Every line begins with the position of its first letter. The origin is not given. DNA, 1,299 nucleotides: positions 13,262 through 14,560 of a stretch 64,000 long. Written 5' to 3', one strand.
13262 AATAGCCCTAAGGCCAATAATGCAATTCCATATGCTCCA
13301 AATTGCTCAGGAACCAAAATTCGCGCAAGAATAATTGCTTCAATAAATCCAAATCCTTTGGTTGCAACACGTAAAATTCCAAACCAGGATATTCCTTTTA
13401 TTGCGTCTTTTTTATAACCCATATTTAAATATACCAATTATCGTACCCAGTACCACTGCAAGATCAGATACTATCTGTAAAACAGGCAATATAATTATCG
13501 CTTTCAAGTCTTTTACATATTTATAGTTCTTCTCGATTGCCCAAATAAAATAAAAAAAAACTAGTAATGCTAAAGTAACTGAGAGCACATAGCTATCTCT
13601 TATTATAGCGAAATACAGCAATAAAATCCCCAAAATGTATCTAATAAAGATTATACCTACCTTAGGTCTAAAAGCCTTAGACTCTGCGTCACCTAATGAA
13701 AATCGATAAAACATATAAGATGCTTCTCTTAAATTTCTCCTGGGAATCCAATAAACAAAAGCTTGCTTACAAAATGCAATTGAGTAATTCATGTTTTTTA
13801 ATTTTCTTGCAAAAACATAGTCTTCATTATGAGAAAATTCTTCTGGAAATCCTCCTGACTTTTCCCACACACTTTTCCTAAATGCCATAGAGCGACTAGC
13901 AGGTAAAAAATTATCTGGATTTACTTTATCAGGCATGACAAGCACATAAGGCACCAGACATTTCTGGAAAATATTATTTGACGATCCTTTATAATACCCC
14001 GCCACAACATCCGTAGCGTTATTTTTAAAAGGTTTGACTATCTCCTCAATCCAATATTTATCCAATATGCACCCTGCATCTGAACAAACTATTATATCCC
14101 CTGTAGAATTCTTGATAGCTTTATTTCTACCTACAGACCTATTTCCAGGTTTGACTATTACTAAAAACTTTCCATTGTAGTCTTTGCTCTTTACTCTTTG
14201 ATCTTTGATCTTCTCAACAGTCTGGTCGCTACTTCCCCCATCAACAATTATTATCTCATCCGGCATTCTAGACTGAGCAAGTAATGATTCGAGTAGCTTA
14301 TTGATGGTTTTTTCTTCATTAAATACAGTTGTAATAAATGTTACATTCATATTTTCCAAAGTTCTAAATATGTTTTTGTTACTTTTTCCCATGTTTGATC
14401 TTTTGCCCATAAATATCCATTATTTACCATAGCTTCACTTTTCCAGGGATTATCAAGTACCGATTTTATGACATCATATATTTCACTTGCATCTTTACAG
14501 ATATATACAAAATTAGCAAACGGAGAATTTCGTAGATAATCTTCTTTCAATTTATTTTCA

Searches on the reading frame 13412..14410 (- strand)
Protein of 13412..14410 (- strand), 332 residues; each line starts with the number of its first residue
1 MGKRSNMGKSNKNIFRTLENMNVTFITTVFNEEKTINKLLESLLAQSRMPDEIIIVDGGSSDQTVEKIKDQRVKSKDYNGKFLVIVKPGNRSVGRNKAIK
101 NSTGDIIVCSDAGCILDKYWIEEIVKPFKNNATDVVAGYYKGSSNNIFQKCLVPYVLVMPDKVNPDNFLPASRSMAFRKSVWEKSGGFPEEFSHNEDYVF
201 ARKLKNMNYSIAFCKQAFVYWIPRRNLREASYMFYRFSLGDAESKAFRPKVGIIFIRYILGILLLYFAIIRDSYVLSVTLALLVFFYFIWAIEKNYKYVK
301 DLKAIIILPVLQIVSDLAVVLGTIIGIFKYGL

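Call 4: search_protein_families(library=pfam, proteins=[window:13412-14410:-], max_evalue=0.01)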
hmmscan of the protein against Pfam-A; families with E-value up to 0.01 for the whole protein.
window:13412-14410:- (332 aa): 5 families
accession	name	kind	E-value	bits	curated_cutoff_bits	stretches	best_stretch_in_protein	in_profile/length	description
PF00535.33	Glycos_transf_2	-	3.7e-26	92.5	23.3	1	25-144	2-119/168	Glycosyl transferase family 2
PF13641.12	Glyco_tranf_2_3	-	2.2e-14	54.5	27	1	23-226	3-216/230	Glycosyltransferase like family 2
PF10111.15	Glyco_tranf_2_2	-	3.3e-06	27.2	27.3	1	30-233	7-226/276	Glycosyltransferase like family 2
PF13506.12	Glyco_transf_21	-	1.3e-05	25.2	21.7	1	98-220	25-153/174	Glycosyl transferase family 21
PF13632.12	Glyco_trans_2_3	-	5e-05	23.6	27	1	174-291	76-186/198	Glycosyl transferase family group 2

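Call 5: search_protein_families(library=ncbifam, proteins=[window:13412-14410:-], max_evalue=0.01)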
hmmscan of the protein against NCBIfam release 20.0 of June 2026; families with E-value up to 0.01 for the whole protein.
window:13412-14410:- (332 aa): 23 families
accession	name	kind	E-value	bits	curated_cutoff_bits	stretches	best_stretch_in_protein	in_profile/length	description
TIGR04283.1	glyco_like_mftF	equivalog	2.4e-16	60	182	1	26-216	4-180/221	TIGR04283 family arsenosugar biosynthesis glycosyltransferase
TIGR03937.1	PgaC_IcaA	equivalog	5.6e-15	55.2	422.3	1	15-132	39-154/407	poly-beta-1,6-N-acetyl-D-glucosamine synthase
NF041875.1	EPS_EpsD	equivalog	2.1e-13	50.4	370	1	29-225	7-211/325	exopolysaccharide biosynthesis glycosyltransferase EpsD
NF007482.0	PRK10073.1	equivalog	3.6e-10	39.4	423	1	21-136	6-118/334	glycosyltransferase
TIGR03965.1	mycofact_glyco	equivalog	3.7e-10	39.3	280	1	20-138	73-189/467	mycofactocin biosynthesis glycosyltransferase MftF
NF047683.1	TeichurnBiosyTuaG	equivalog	1.6e-09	37.8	400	1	21-113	6-96/252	teichuronic acid biosynthesis protein TuaG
NF038302.1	EPS_HpsE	equivalog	2e-09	36.8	300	1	22-140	2-128/307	hormogonium polysaccharide biosynthesis glycosyltransferase HpsE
NF047588.1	GlcsyltransPgfSStrep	equivalog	1.9e-08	33.9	500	1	21-144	1-125/308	glycosyltransferase PgfS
NF041394.1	GtaseAglG_Halo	equivalog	1e-07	31.6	440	1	23-139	3-118/304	glucosyl-dolichyl phosphate glucuronosyltransferase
NF010496.0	PRK13915.1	equivalog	2.3e-07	30.2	262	1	13-141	23-156/307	glucosyl-3-phosphoglycerate synthase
NF053739.1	GlytfEpsEBac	equivalog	8.7e-07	28.2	450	1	23-126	3-105/265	glycosyltransferase EpsE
TIGR03111.1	glyc2_xrt_Gpos1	hypoth_equivalog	2.1e-06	26.8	363.95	1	19-132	47-160/439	TIGR03111 family XrtG-associated glycosyltransferase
TIGR03472.1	HpnI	equivalog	3.4e-06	26.1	310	1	22-226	42-257/373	bacteriohopanetetrol glucosamine biosynthesis glycosyltransferase HpnI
TIGR04242.1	nodulat_NodC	equivalog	7.5e-06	25.1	550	1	12-141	39-169/395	chitooligosaccharide synthase NodC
NF045692.1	OglycostaseCruG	equivalog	8.8e-06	24.9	600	1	22-74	42-94/386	2'-O-glycosyltransferase CruG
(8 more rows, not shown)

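Call 8: search_solved_structures(query=window:13412-14410:-, max_evalue=0.001)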
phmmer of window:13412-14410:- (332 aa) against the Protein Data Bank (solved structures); distinct sequences matched with E-value up to 0.001: 15.
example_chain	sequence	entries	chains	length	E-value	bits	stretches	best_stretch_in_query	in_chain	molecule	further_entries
5tze_C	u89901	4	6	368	9.7e-08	34.8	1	24-225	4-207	Glycosyl transferase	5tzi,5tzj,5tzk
5tz8_A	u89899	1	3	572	2e-07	33.7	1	24-225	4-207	Glycosyl transferase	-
6h1j_A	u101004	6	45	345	7.9e-07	31.8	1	22-240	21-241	Probable ss-1,3-N-acetylglucosaminyltransferase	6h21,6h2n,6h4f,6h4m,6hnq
9omm_A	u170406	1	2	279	1.3e-06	31.1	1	22-138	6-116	Glycosyltransferase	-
9omh_A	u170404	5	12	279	1.3e-06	31.1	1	22-138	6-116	Glycosyltransferase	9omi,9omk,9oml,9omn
9omj_A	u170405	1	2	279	1.5e-06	30.8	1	22-138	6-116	Glycosyltransferase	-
3l7m_A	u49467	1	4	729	3.1e-06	29.8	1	23-136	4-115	Teichoic acid biosynthesis protein F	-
3l7j_A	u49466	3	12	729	3.2e-06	29.8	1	23-136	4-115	Teichoic acid biosynthesis protein F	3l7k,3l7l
3l7i_A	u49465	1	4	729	3.2e-06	29.8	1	23-136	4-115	Teichoic acid biosynthesis protein F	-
5hea_A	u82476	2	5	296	5e-06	29.1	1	23-138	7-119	Putative glycosyltransferase (GalT1)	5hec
6yv7_B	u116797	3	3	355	2.2e-05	27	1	22-246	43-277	Glycosyl transferase, family 2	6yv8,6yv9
6yv7_A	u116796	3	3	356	2.2e-05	27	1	22-246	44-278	Glycosyl transferase, family 2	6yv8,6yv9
7pdo_A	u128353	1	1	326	0.00022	23.7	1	23-141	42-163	Glucosyl-3-phosphoglycerate synthase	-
7p5l_A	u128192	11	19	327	0.00022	23.7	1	23-141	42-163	Glucosyl-3-phosphoglycerate synthase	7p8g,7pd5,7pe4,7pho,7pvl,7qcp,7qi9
6p61_A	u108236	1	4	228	0.0009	21.7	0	22-140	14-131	Glycosyltransferase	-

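Call 30: find_homologous_proteins(query=window:13412-14410:-, max_evalue=1e-10)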
Query window:13412-14410:- (332 aa): 2434 proteins with E <= 1e-10 among 5164 candidates; the best 120 are listed.
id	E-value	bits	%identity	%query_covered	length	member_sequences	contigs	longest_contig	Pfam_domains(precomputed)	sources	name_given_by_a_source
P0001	1.3e-203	693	100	94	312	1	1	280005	PF10111.15,PF13506.14,PF13641.13,PF00535.33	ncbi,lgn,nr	ncbi:MAG TPA: glycosyltransferase [Candidatus Limnocylindrales bacterium]|nr:glycosyltransferase [Ca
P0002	5.9e-138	477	64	97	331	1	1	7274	PF10111.15,PF13506.14,PF13641.13,PF00535.33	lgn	-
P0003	1.2e-130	454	60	97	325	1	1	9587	PF13632.13,PF10111.15,PF13506.14,PF13641.13,PF00535.33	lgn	-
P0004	1.1e-128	447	61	98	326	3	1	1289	PF10111.15,PF13506.14,PF13641.13,PF00535.33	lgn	-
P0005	4.6e-128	445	63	93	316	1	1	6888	PF10111.15,PF13641.13,PF00535.33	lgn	-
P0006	1.7e-127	443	63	92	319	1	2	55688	PF13632.13,PF10111.15,PF13506.14,PF13641.13,PF00535.33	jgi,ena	-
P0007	3.0e-127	442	62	94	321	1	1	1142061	PF10111.15,PF13506.14,PF13641.13,PF00535.33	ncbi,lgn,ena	-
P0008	4.1e-126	439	62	93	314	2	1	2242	PF13506.14,PF00535.33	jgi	-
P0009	1.5e-124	433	60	92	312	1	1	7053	PF13506.14,PF13641.13,PF00535.33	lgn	-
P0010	4.2e-124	432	62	94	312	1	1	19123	PF10111.15,PF13506.14,PF13641.13,PF00535.33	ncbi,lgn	-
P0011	5.0e-124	432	61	92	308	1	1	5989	PF10111.15,PF13506.14,PF00535.33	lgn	-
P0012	2.8e-123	429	58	98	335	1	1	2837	PF10111.15,PF13506.14,PF13641.13,PF00535.33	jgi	jgi:glycosyltransferase involved in cell wall biosynthesis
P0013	5.5e-123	428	59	93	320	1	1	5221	PF10111.15,PF13506.14,PF13641.13,PF00535.33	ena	-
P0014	6.5e-123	428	59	94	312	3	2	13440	PF13641.13,PF00535.33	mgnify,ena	mgnify:FL=1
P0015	2.8e-122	426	61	92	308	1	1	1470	PF13506.14,PF13641.13,PF00535.33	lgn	-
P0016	9.5e-122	424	62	93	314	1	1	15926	PF10111.15,PF13506.14,PF13641.13,PF00535.33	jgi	jgi:glycosyltransferase involved in cell wall biosynthesis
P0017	1.4e-121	424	60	94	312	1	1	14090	PF10111.15,PF13506.14,PF13641.13,PF00535.33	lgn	-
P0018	1.7e-121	423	60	93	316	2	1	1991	PF13641.13,PF00535.33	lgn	-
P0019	1.8e-121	423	59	93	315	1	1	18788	PF10111.15,PF13641.13,PF00535.33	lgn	-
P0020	2.0e-121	423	60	94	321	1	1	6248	PF13632.13,PF10111.15,PF13506.14,PF13641.13,PF00535.33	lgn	-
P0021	2.3e-121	423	61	93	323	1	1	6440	PF13506.14,PF13641.13,PF00535.33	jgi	-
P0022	4.9e-121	422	64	92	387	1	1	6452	PF13641.13,PF00535.33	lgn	-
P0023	5.3e-121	422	62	93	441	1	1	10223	PF13506.14,PF13641.13,PF00535.33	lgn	-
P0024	5.6e-121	422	62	92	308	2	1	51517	PF10111.15,PF13506.14,PF13641.13,PF00535.33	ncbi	-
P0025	6.1e-121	422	60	93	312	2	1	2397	PF10111.15,PF13506.14,PF13641.13,PF00535.33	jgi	-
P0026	7.4e-121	421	58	100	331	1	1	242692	PF10111.15,PF13506.14,PF13641.13,PF00535.33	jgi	jgi:glycosyltransferase involved in cell wall biosynthesis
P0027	8.6e-121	421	60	93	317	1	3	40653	PF10111.15,PF13641.13,PF00535.33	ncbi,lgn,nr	ncbi:MAG TPA: glycosyltransferase [Candidatus Saccharimonadales bacterium]|nr:glycosyltransferase [C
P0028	1.7e-120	420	59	93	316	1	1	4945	PF10111.15,PF13506.14,PF13641.13,PF00535.33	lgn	-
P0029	1.7e-120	420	59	94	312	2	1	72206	PF13506.14,PF00535.33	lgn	-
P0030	3.2e-120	419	58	94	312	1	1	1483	PF13506.14,PF13641.13,PF00535.33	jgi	jgi:glycosyltransferase involved in cell wall biosynthesis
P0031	5.3e-120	419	58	98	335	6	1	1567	PF13506.14,PF13641.13,PF00535.33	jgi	jgi:glycosyltransferase involved in cell wall biosynthesis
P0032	8.0e-120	418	59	93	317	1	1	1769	PF13632.13,PF10111.15,PF13506.14,PF13641.13,PF00535.33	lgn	-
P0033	9.5e-120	418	61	95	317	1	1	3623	PF13506.14,PF13641.13,PF00535.33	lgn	-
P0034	1.6e-119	417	60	93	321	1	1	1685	PF10111.15,PF13506.14,PF13641.13,PF00535.33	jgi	jgi:glycosyltransferase involved in cell wall biosynthesis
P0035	2.1e-119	417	61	93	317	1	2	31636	PF13632.13,PF10111.15,PF13506.14,PF13641.13,PF00535.33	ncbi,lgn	-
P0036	2.9e-119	416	59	93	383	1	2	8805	PF10111.15,PF13506.14,PF13641.13,PF00535.33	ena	-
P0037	4.1e-119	416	60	93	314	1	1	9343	PF13632.13,PF10111.15,PF13506.14,PF13641.13,PF00535.33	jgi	jgi:glycosyltransferase involved in cell wall biosynthesis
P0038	5.5e-119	415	58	97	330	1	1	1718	PF13632.13,PF13506.14,PF13641.13,PF00535.33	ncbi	-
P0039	9.0e-119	414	57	94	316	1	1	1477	PF10111.15,PF13506.14,PF13641.13,PF00535.33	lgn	-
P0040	1.2e-118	414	59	92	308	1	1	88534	PF13506.14,PF13641.13,PF00535.33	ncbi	-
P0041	1.4e-118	414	58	93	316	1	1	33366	PF10111.15,PF13506.14,PF13641.13,PF00535.33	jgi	-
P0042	1.4e-118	414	60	93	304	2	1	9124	PF13632.13,PF10111.15,PF13506.14,PF13641.13,PF00535.33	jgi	-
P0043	1.8e-118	413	59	93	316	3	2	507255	PF10111.15,PF13641.13,PF00535.33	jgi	jgi:glycosyltransferase involved in cell wall biosynthesis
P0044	2.1e-118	413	60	93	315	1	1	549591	PF10111.15,PF13506.14,PF13641.13,PF00535.33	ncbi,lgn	-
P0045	2.6e-118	413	60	93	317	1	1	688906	PF10111.15,PF13506.14,PF13641.13,PF00535.33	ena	-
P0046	3.1e-118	413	59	92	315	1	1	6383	PF13632.13,PF13506.14,PF13641.13,PF00535.33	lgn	-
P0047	5.2e-118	412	59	92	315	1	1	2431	PF13632.13,PF13506.14,PF13641.13,PF00535.33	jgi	jgi:glycosyltransferase involved in cell wall biosynthesis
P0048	5.7e-118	412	59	93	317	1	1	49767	PF13632.13,PF10111.15,PF13506.14,PF13641.13,PF00535.33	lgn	-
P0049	6.1e-118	412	59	93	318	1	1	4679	PF10111.15,PF13506.14,PF13641.13,PF00535.33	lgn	-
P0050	6.1e-118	412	57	97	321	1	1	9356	PF13641.13,PF00535.33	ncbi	-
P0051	7.4e-118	411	59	93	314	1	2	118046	PF13632.13,PF10111.15,PF13506.14,PF13641.13,PF00535.33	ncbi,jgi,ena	-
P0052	7.6e-118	411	58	93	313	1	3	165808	PF13632.13,PF13641.13,PF00535.33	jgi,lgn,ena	-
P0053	7.9e-118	411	59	92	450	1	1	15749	PF10111.15,PF13506.14,PF13641.13,PF00535.33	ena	-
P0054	8.8e-118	411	59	92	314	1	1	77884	PF13506.14,PF13641.13,PF00535.33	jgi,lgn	-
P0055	9.0e-118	411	59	93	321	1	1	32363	PF13632.13,PF10111.15,PF13506.14,PF13641.13,PF00535.33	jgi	jgi:glycosyltransferase involved in cell wall biosynthesis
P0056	1.0e-117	411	58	93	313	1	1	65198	PF13632.13,PF13641.13,PF00535.33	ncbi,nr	ncbi:MAG TPA: glycosyltransferase [Candidatus Acidoferrales bacterium]|nr:glycosyltransferase [Candi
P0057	1.1e-117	411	59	93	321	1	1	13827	PF10111.15,PF13506.14,PF13641.13,PF00535.33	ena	-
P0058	1.1e-117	411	58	95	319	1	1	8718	PF10111.15,PF13506.14,PF13641.13,PF00535.33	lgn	-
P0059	1.4e-117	411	59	92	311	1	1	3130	PF13632.13,PF13641.13,PF00535.33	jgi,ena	-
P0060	1.7e-117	410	60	93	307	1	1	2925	PF10111.15,PF13506.14,PF13641.13,PF00535.33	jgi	-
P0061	2.2e-117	410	59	93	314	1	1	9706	PF13632.13,PF10111.15,PF13506.14,PF13641.13,PF00535.33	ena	-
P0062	3.1e-117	409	60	93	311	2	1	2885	PF13632.13,PF10111.15,PF13506.14,PF13641.13,PF00535.33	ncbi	-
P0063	3.4e-117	409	59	92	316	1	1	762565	PF10111.15,PF13506.14,PF13641.13,PF00535.33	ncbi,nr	ncbi:MAG: glycosyltransferase [Candidatus Levyibacteriota bacterium]|nr:MAG: glycosyltransferase [Ca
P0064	4.3e-117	409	57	93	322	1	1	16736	PF10111.15,PF13506.14,PF00535.33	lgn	-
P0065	4.4e-117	409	58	93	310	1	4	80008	PF10111.15,PF13506.14,PF13641.13,PF00535.33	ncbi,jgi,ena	-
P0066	5.9e-117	409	58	93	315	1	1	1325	PF13632.13,PF13506.14,PF13641.13,PF00535.33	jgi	jgi:glycosyltransferase involved in cell wall biosynthesis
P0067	6.1e-117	408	58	93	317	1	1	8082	PF13632.13,PF10111.15,PF13506.14,PF13641.13,PF00535.33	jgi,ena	-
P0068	7.1e-117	408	59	93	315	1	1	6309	PF13632.13,PF13506.14,PF13641.13,PF00535.33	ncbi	-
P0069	7.9e-117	408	59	93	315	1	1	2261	PF10111.15,PF13506.14,PF13641.13,PF00535.33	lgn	-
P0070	7.9e-117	408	58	93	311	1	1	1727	PF13632.13,PF10111.15,PF13506.14,PF13641.13,PF00535.33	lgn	-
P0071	8.1e-117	408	57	93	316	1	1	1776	PF10111.15,PF13506.14,PF13641.13,PF00535.33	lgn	-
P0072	8.2e-117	408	55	99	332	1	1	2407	PF13632.13,PF10111.15,PF13506.14,PF13641.13,PF00535.33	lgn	-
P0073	1.0e-116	408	56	94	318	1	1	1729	PF10111.15,PF13506.14,PF13641.13,PF00535.33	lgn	-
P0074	1.2e-116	408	58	93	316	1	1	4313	PF10111.15,PF00535.33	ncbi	-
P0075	1.3e-116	407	59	92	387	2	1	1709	PF10111.15,PF13506.14,PF13641.13,PF00535.33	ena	-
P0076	1.4e-116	407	61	93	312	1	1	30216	PF13506.14,PF13641.13,PF00535.33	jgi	jgi:glycosyltransferase involved in cell wall biosynthesis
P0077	1.9e-116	407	59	93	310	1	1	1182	PF10111.15,PF13641.13,PF00535.33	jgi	-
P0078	2.0e-116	407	58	94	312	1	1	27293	PF13632.13,PF10111.15,PF13506.14,PF13641.13,PF00535.33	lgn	-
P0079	2.0e-116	407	57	94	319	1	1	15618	PF13632.13,PF10111.15,PF13506.14,PF13641.13,PF00535.33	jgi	jgi:glycosyltransferase involved in cell wall biosynthesis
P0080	2.3e-116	407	58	93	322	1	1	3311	PF10111.15,PF13641.13,PF00535.33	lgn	-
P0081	2.6e-116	406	60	92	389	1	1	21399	PF13506.14,PF13641.13,PF00535.33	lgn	-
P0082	3.0e-116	406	58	94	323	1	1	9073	PF13506.14,PF13641.13,PF00535.33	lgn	-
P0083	3.2e-116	406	57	95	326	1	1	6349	PF10111.15,PF13506.14,PF13641.13,PF00535.33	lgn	-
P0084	4.1e-116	406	59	94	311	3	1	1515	PF10111.15,PF13506.14,PF13641.13,PF00535.33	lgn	-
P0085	4.4e-116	406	57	93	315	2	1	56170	PF13632.13,PF13506.14,PF13641.13,PF00535.33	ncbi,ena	-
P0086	4.7e-116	406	60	93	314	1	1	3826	PF10111.15,PF13506.14,PF13641.13,PF00535.33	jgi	jgi:glycosyltransferase involved in cell wall biosynthesis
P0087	6.4e-116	405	59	92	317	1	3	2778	PF10111.15,PF13506.14,PF13641.13,PF00535.33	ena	-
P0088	7.1e-116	405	58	93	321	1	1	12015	PF13632.13,PF10111.15,PF13506.14,PF13641.13,PF00535.33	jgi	jgi:glycosyltransferase involved in cell wall biosynthesis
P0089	8.1e-116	405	57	93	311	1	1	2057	PF13632.13,PF13506.14,PF13641.13,PF00535.33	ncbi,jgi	-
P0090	8.4e-116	405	57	93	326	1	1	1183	PF10111.15,PF13641.13,PF00535.33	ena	-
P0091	9.5e-116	405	57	93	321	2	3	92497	PF10111.15,PF13506.14,PF13641.13,PF00535.33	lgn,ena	-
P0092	1.0e-115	404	59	92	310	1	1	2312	PF10111.15,PF13506.14,PF13641.13,PF00535.33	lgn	-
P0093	1.1e-115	404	54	97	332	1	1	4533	PF10111.15,PF13641.13,PF00535.33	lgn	-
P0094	1.1e-115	404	57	93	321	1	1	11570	PF10111.15,PF13506.14,PF13641.13,PF00535.33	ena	-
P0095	1.1e-115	404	56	94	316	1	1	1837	PF13632.13,PF10111.15,PF13506.14,PF13641.13,PF00535.33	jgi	jgi:glycosyltransferase involved in cell wall biosynthesis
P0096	1.3e-115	404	58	93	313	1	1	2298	PF13632.13,PF13506.14,PF13641.13,PF00535.33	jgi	jgi:glycosyltransferase involved in cell wall biosynthesis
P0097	1.5e-115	404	58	93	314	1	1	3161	PF13632.13,PF10111.15,PF13506.14,PF13641.13,PF00535.33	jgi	-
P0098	1.9e-115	404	58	93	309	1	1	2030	PF10111.15,PF13506.14,PF13641.13,PF00535.33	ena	-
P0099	2.4e-115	403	59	92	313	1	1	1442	PF13632.13,PF10111.15,PF13506.14,PF13641.13,PF00535.33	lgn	-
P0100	2.5e-115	403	58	93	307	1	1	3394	PF13632.13,PF10111.15,PF13506.14,PF13641.13,PF00535.33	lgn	-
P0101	2.6e-115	403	57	92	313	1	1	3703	PF13632.13,PF10111.15,PF13506.14,PF13641.13,PF00535.33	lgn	-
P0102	2.8e-115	403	57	92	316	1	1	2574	PF13632.13,PF10111.15,PF13506.14,PF13641.13,PF00535.33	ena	-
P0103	3.0e-115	403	58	93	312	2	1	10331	PF10111.15,PF13641.13,PF00535.33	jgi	-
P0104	3.1e-115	403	57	92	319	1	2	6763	PF13632.13,PF10111.15,PF13506.14,PF13641.13,PF00535.33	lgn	-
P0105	3.3e-115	403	60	93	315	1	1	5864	PF13506.14,PF00535.33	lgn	-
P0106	3.6e-115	403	59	93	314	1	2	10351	PF13632.13,PF10111.15,PF13506.14,PF13641.13,PF00535.33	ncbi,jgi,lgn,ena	-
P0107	4.4e-115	402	55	93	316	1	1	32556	PF13506.14,PF13641.13,PF00535.33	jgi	-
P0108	4.4e-115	402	57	93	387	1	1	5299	PF10111.15,PF13506.14,PF13641.13,PF00535.33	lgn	-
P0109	4.9e-115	402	59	93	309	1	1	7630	PF13632.13,PF10111.15,PF13506.14,PF13641.13,PF00535.33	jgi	-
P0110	5.4e-115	402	59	93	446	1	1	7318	PF13506.14,PF13641.13,PF00535.33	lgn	-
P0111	6.4e-115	402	60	93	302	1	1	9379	PF10111.15,PF13506.14,PF13641.13,PF00535.33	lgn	-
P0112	6.5e-115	402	54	97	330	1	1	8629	PF13506.14,PF13641.13,PF00535.33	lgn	-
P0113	6.8e-115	402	57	93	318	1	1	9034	PF13632.13,PF10111.15,PF13506.14,PF13641.13,PF00535.33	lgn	-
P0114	7.7e-115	402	61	88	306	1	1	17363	PF10111.15,PF13506.14,PF13641.13,PF00535.33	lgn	-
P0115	9.4e-115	401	57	92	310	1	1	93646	PF13632.13,PF10111.15,PF13506.14,PF13641.13,PF00535.33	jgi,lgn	-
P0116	1.1e-114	401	60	92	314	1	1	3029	PF13632.13,PF10111.15,PF13506.14,PF13641.13,PF00535.33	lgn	-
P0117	1.2e-114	401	58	92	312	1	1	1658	PF13632.13,PF10111.15,PF13506.14,PF13641.13,PF00535.33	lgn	-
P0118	1.8e-114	400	55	93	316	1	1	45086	PF13506.14,PF13641.13,PF00535.33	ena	-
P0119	2.0e-114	400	56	93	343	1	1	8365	PF10111.15,PF13506.14,PF13641.13,PF00535.33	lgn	-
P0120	2.0e-114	400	57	94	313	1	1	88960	PF13632.13,PF10111.15,PF13506.14,PF13641.13,PF00535.33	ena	-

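Call 31: find_encoding_contigs(protein=P0001, flank=3000, max_places=3)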
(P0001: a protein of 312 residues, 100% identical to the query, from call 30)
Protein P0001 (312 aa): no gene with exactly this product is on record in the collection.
